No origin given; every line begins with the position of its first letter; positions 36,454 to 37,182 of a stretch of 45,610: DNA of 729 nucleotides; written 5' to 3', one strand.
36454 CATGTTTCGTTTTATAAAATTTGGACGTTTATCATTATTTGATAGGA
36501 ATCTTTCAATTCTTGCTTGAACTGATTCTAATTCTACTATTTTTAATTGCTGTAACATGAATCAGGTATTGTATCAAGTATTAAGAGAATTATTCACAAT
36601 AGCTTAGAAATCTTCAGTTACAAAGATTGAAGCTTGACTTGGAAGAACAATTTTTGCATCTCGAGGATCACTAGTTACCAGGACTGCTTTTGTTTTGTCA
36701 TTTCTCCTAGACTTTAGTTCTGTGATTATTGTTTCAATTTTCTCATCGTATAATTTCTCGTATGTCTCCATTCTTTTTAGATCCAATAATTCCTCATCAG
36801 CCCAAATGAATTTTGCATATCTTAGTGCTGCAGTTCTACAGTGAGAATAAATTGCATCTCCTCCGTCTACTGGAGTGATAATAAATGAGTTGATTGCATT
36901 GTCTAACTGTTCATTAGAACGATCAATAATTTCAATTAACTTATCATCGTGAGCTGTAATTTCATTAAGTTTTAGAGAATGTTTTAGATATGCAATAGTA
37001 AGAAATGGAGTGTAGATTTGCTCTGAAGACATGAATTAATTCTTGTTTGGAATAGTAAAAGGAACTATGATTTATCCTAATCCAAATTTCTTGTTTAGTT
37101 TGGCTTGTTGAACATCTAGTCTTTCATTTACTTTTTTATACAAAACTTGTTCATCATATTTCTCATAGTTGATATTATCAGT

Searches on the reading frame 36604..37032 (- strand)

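Call 18: search_protein_families(library=phrogs, proteins=[window:36604-37032:-], max_evalue=0.01)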
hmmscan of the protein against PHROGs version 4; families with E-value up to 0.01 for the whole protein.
window:36604-37032:- (142 aa): 0 families

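Call 109: search_protein_families(library=pfam, proteins=[window:36604-37032:-], max_evalue=0.05)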
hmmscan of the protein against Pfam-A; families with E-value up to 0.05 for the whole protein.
window:36604-37032:- (142 aa): 1 family
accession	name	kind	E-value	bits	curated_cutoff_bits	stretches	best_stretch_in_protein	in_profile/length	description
PF09450.16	DUF2019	-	0.037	14.4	23.3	0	81-120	16-54/105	Domain of unknown function (DUF2019)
